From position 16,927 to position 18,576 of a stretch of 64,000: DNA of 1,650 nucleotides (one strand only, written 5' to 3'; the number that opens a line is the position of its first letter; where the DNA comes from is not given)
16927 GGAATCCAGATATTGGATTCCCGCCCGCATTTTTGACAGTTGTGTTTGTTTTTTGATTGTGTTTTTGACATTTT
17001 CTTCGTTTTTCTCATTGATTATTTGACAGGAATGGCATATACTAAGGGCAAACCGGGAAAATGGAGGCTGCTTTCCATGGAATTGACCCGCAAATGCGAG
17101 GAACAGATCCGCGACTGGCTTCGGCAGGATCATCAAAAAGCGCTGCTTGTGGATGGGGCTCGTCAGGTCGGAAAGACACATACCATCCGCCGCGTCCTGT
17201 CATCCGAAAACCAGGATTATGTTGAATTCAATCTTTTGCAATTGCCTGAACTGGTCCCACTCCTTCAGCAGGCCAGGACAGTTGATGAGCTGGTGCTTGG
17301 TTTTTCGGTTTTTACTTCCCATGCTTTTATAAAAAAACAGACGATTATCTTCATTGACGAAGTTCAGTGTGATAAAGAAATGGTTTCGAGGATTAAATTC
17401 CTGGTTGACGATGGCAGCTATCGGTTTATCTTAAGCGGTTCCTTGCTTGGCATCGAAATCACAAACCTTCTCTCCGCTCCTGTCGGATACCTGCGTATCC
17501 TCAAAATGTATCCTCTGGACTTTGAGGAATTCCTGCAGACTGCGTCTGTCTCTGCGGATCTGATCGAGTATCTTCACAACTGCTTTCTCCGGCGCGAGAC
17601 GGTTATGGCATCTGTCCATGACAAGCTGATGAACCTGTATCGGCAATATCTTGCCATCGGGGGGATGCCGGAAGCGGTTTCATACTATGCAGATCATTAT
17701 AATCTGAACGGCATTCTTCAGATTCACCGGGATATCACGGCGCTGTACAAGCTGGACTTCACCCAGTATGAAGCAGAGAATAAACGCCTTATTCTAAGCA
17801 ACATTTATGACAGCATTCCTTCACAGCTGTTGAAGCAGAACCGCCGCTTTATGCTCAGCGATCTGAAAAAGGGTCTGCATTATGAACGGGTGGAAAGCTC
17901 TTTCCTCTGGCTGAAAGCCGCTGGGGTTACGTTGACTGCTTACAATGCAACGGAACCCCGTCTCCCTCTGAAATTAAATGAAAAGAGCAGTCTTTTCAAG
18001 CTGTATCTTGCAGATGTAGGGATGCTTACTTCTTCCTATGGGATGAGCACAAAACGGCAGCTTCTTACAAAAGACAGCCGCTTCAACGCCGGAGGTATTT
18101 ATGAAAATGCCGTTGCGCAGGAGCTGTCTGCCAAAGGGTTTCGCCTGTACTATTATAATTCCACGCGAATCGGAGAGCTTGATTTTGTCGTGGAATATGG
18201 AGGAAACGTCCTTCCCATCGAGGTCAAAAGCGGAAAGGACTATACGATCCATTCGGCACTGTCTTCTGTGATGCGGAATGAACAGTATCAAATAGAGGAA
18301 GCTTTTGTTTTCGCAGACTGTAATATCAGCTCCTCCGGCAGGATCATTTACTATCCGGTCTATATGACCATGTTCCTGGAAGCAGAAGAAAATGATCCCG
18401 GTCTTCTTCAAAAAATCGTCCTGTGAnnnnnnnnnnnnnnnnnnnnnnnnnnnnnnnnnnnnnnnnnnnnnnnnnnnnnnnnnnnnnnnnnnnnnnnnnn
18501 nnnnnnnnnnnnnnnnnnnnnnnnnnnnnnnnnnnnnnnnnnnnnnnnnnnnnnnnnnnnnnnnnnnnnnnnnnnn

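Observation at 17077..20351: Low-GC two-gene islet: DUF4143 AAA ATPase plus DUF4062/TIR-like-coiled-coil-TPR protein (split STAND-like defence candidate)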

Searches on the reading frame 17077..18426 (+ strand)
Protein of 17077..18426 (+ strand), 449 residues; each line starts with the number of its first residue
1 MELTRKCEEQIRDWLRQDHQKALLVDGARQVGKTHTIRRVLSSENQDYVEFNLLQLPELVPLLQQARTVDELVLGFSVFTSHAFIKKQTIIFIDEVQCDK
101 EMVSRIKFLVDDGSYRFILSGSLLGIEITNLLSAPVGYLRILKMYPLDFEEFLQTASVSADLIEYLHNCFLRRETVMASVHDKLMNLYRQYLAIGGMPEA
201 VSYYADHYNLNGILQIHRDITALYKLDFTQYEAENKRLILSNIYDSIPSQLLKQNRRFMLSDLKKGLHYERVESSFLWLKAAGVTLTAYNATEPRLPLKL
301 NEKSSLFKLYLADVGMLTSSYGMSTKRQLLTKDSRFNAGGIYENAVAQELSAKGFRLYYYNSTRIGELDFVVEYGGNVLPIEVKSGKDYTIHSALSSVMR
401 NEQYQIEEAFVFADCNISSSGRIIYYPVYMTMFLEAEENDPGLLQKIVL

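Call 3: search_protein_families(library=pfam, proteins=[window:17077-18426:+], max_evalue=1)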
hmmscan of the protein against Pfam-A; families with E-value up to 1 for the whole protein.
window:17077-18426:+ (449 aa): 9 families
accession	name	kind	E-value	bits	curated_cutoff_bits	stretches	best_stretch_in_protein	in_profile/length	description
PF13635.12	DUF4143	-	1.2e-29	103.5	28.1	1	227-386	3-160/160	Domain of unknown function (DUF4143)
PF13173.12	AAA_14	-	2.2e-21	76.6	27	1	20-153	2-129/129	AAA domain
PF02021.23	UPF0102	-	2.6e-05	24.9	23.6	1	342-409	1-65/80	Uncharacterised protein family UPF0102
PF13401.12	AAA_22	-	0.00049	20.8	27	1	18-63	3-51/130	AAA domain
PF13191.12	AAA_16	-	0.024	15.6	32.6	1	15-58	16-62/167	AAA ATPase domain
PF01637.24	ATPase_2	-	0.059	13.6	33.2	1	9-44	9-44/225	ATPase domain predominantly from Archaea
PF00004.35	AAA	-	0.071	14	21.2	1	24-96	2-66/131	ATPase family associated with various cellular activities (AAA)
PF13708.11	DUF4942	-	0.098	12.8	25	1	194-269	47-120/190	Domain of unknown function (DUF4942)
PF08378.17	NERD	-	0.11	13.4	22.1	1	341-392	4-63/111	Nuclease-related domain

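Call 4: search_protein_families(library=padloc, proteins=[window:17077-18426:+], max_evalue=1)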
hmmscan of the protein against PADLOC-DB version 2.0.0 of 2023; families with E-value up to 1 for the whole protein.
window:17077-18426:+ (449 aa): 8 families
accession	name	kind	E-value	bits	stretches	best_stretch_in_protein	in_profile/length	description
PDLC04792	PDC-S01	-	4e-174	577.4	1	3-440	2-439/452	-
PDLC04786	PDC-S01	-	1.5e-115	384.4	1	1-436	1-434/439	-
PDLC04788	PDC-S01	-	1.8e-78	262.5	1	1-413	1-409/448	-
PDLC04790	PDC-S01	-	4.3e-25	86.3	2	3-203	12-189/422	-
PDLC04787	PDC-S01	-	2.1e-22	77.5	1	4-383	12-355/412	-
PDLC04789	PDC-S01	-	3e-20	70.6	1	1-389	1-344/375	-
PDLC04791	PDC-S01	-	8.9e-14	49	2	300-410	266-373/395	-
PDLC01903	CARF4--CARF_PDDEXK_TM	-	0.018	12.4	1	334-392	264-324/380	-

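Call 5: search_protein_families(library=ncbifam, proteins=[window:17077-18426:+], max_evalue=1)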
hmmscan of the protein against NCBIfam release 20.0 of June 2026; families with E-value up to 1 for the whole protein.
window:17077-18426:+ (449 aa): 11 families
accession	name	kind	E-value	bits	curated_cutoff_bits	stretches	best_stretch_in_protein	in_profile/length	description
NF009150.0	PRK12497.1-3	equivalog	8e-06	25.9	81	1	335-409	5-80/118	YraN family protein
NF009151.0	PRK12497.1-5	equivalog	9.3e-06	26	124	1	331-409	9-86/126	YraN family protein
NF009154.0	PRK12497.3-3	equivalog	0.00013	21.9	109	1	335-407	9-82/123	YraN family protein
NF011281.0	PRK14689.1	equivalog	0.0012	18.9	122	1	338-390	10-63/128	hypothetical protein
NF011270.0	PRK14677.1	equivalog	0.0015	18.8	124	1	344-389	9-55/108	hypothetical protein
TIGR00252.1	TIGR00252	hypoth_equivalog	0.0022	18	69.05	1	338-407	9-79/123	YraN family protein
NF011269.0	PRK14676.1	equivalog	0.011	15.9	190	1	335-394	6-66/117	hypothetical protein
NF003229.0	PRK04195.1-5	equivalog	0.018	13.8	280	1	7-96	29-112/413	replication factor C large subunit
NF009152.0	PRK12497.2-4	equivalog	0.052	13.6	111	1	335-390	7-64/114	YraN family protein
TIGR02938.1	nifL_nitrog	equivalog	0.083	11.4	242.45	1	214-263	109-157/494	nitrogen fixation negative regulator NifL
NF003233.0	PRK04195.2-3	equivalog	0.17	10.7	471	1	7-52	25-69/504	replication factor C large subunit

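Call 41: find_homologous_proteins(query=window:17077-18426:+, max_evalue=1e-20)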
Query window:17077-18426:+ (449 aa): 8000 proteins with E <= 1e-20 among 8000 candidates; the best 120 are listed.
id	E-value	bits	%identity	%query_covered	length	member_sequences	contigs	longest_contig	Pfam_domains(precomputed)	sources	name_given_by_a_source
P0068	1.1e-294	995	100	100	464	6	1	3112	PF13173.13,PF13635.13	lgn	-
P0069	1.9e-192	658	65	100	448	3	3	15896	PF13173.13,PF13635.13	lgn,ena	-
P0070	1.4e-189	649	64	98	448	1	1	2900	PF13173.13,PF13635.13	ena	-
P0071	1.1e-187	642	63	98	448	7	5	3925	PF13173.13,PF13635.13,PF00004.36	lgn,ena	-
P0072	1.4e-186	639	62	100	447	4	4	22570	PF13173.13,PF13635.13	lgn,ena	-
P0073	2.0e-184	632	62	97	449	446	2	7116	PF13173.13,PF13635.13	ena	-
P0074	5.5e-184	630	62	100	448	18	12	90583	PF13173.13,PF13635.13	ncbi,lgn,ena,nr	ncbi:MAG: ATP-binding protein [Treponema sp.]|nr:ATP-binding protein [Treponema sp.]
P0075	1.4e-183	629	61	100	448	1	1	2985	PF13173.13,PF13635.13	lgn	-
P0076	1.6e-183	629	63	97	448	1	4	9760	PF13173.13,PF13635.13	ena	-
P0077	2.3e-183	628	63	98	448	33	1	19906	PF13173.13,PF13635.13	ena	-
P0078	4.4e-183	627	62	97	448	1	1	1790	PF13173.13,PF13635.13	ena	-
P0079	6.4e-183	627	63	97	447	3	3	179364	PF13173.13,PF13635.13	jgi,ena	-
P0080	6.5e-183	627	62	97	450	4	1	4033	PF13173.13,PF13635.13,PF00004.36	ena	-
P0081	7.0e-183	626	61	100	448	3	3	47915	PF13173.13,PF13635.13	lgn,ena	-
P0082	7.4e-183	626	61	100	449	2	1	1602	PF13173.13,PF13635.13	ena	-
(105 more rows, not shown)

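Call 42: find_encoding_contigs(protein=P0068, flank=6000, max_places=6)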
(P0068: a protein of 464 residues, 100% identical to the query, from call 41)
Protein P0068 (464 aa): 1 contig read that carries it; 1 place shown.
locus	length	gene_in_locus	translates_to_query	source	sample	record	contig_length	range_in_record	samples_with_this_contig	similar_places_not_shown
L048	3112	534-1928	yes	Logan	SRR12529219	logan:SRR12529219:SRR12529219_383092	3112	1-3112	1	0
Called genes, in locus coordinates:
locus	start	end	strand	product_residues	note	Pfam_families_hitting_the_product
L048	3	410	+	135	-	?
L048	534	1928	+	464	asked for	PF13173:AAA_14, PF13635:DUF4143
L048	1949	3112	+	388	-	?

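Call 43: find_encoding_contigs(protein=P0069, flank=6000, max_places=4)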
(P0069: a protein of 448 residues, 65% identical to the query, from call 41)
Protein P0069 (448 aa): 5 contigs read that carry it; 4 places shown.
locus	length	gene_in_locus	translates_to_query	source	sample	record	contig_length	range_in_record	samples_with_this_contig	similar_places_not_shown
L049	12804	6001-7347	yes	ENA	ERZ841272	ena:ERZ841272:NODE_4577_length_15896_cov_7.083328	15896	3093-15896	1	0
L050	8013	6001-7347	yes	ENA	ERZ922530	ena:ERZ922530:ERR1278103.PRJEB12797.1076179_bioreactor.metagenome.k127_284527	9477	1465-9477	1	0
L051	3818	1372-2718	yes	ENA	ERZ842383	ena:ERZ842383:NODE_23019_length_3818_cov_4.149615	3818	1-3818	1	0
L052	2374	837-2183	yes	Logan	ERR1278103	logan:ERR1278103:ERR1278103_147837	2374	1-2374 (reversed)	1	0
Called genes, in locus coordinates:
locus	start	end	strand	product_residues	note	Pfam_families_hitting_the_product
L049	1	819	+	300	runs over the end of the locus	PF00037:Fer4 (weak), PF12837:Fer4_6 (weak), PF12838:Fer4_7 (faint), PF13187:Fer4_9 (weak), PF13237:Fer4_10 (weak), PF13484:Fer4_16 (faint), PF14697:Fer4_21 (faint)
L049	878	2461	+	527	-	PF09820:AAA-ATPase_like, PF08011:PDDEXK_9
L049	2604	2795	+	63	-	-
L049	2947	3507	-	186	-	-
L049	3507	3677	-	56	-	-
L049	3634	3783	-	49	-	-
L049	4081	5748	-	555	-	PF18998:Flg_new_2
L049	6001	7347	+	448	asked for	PF13173:AAA_14, PF13635:DUF4143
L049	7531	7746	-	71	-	PF10047:DUF2281 (weak)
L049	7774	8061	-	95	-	-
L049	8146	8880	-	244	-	PF02498:Bro-N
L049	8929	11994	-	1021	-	PF01443:Viral_helicase1 (faint), PF13086:AAA_11, PF13245:AAA_19 (weak), PF13604:AAA_30 (faint), PF13087:AAA_12, PF10881:DUF2726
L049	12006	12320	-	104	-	-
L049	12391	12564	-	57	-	-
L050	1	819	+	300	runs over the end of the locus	PF00037:Fer4 (weak), PF12837:Fer4_6 (weak), PF12838:Fer4_7 (faint), PF13187:Fer4_9 (weak), PF13237:Fer4_10 (weak), PF13484:Fer4_16 (faint), PF14697:Fer4_21 (faint)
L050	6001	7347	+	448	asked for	PF13173:AAA_14, PF13635:DUF4143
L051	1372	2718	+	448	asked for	PF13173:AAA_14, PF13635:DUF4143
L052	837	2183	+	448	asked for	PF13173:AAA_14, PF13635:DUF4143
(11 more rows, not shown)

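Call 68: search_solved_structures(query=window:17077-18426:+, max_evalue=0.01)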
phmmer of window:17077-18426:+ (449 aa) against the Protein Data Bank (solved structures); distinct sequences matched with E-value up to 0.01: 0.

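Call 86: find_related_loci(query=window:17077-18426:+, collection=viral_contigs, flank=6000)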
Query window:17077-18426:+ (449 aa) in viral_contigs; peptide patterns used: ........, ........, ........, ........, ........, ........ (x = any residue, [..] = any of these).
5 stretches matched a pattern; 3 encode a relative of the query (tblastn E <= 1e-3); 3 distinct loci.
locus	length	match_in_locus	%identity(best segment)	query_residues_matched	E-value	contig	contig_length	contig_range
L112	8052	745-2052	48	3-441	1e-136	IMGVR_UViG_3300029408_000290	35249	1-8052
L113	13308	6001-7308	49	3-441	3e-136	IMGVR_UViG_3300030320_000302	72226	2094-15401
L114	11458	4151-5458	48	3-441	1e-136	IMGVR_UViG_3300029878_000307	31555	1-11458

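Call 88: find_encoding_contigs(protein=P0074, flank=3000, max_places=8)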
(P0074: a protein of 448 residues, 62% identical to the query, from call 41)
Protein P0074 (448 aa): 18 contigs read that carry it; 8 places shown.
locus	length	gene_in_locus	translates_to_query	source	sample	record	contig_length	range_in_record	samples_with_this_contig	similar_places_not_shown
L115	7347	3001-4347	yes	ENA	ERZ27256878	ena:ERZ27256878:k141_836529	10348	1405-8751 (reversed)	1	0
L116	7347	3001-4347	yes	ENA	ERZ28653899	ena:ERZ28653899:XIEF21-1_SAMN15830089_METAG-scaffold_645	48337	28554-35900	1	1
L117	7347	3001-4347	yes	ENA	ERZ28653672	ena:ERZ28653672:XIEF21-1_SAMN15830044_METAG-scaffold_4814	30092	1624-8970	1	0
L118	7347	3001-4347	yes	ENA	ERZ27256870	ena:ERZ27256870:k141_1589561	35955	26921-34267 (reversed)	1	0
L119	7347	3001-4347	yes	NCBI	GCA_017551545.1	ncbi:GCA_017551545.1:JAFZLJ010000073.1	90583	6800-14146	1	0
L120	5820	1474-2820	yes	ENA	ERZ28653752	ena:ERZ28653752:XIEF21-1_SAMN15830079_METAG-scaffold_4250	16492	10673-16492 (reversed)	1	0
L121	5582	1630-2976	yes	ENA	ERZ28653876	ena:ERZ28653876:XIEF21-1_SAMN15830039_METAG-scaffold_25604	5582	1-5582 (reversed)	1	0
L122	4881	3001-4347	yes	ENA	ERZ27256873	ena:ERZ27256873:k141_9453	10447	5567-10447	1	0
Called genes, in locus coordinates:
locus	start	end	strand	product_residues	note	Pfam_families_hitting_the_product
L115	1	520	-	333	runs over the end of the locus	PF01551:Peptidase_M23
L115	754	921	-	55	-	PF00037:Fer4 (weak), PF13237:Fer4_10, PF14697:Fer4_21 (faint), PF12838:Fer4_7, PF13187:Fer4_9, PF12797:Fer4_2 (weak), PF00037:Fer4, PF12837:Fer4_6 (weak), +4 more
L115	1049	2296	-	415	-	PF13472:Lipase_GDSL_2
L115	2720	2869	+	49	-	-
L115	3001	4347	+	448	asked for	PF13173:AAA_14, PF13635:DUF4143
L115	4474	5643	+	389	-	PF13173:AAA_14, PF13635:DUF4143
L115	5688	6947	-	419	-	PF13306:LRR_5, PF13855:LRR_8 (faint), PF13306:LRR_5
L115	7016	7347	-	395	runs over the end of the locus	PF01613:Flavin_Reduct, PF23458:DUF7130 (faint), PF21349:RUBY_RBDX, PF00210:Ferritin (faint), PF02915:Rubrerythrin, PF21349:RUBY_RBDX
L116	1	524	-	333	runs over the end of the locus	PF01551:Peptidase_M23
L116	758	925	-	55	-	PF00037:Fer4 (weak), PF13237:Fer4_10, PF14697:Fer4_21 (faint), PF12838:Fer4_7, PF13187:Fer4_9, PF12797:Fer4_2 (weak), PF00037:Fer4, PF12837:Fer4_6 (weak), +4 more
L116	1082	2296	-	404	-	PF13472:Lipase_GDSL_2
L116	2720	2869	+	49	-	-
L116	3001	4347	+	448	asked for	PF13173:AAA_14, PF13635:DUF4143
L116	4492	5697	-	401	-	PF13306:LRR_5, PF13855:LRR_8 (faint), PF13306:LRR_5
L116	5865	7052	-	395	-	PF01613:Flavin_Reduct, PF00210:Ferritin (faint), PF23458:DUF7130 (faint), PF21349:RUBY_RBDX, PF23455:DUF7129 (faint), PF02915:Rubrerythrin, PF21349:RUBY_RBDX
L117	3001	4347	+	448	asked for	PF13173:AAA_14, PF13635:DUF4143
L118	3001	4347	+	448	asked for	PF13173:AAA_14, PF13635:DUF4143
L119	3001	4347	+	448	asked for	PF13173:AAA_14, PF13635:DUF4143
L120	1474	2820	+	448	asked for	PF13173:AAA_14, PF13635:DUF4143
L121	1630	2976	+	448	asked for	PF13173:AAA_14, PF13635:DUF4143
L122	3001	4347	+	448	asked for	PF13173:AAA_14, PF13635:DUF4143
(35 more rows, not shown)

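Call 89: find_encoding_contigs(protein=P0072, flank=3000, max_places=4)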
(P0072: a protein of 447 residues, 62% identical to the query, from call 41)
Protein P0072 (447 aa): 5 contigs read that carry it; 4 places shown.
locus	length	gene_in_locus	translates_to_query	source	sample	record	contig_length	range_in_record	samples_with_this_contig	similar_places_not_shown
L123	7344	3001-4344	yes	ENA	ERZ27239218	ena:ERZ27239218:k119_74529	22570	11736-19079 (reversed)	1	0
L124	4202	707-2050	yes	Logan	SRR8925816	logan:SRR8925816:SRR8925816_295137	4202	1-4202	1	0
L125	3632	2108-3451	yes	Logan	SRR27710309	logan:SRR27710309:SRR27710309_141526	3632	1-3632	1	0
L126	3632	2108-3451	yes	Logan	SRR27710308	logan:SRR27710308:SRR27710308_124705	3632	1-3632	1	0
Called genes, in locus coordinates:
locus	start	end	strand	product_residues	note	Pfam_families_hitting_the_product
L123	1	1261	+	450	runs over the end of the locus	-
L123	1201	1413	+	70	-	-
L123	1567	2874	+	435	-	PF13173:AAA_14, PF13635:DUF4143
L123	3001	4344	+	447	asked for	PF13173:AAA_14, PF13635:DUF4143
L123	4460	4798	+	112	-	PF12643:MazG-like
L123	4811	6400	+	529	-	PF04851:ResIII (weak), PF09848:SLFN-g3_helicase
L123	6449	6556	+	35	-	-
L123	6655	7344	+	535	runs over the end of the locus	PF00375:SDF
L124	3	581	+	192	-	?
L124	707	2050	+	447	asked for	PF13173:AAA_14, PF13635:DUF4143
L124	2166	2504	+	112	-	PF12643:MazG-like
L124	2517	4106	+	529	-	PF04851:ResIII (weak), PF09848:SLFN-g3_helicase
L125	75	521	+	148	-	-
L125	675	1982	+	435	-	PF13173:AAA_14, PF13635:DUF4143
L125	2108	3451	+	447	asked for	PF13173:AAA_14, PF13635:DUF4143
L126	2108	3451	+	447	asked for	PF13173:AAA_14, PF13635:DUF4143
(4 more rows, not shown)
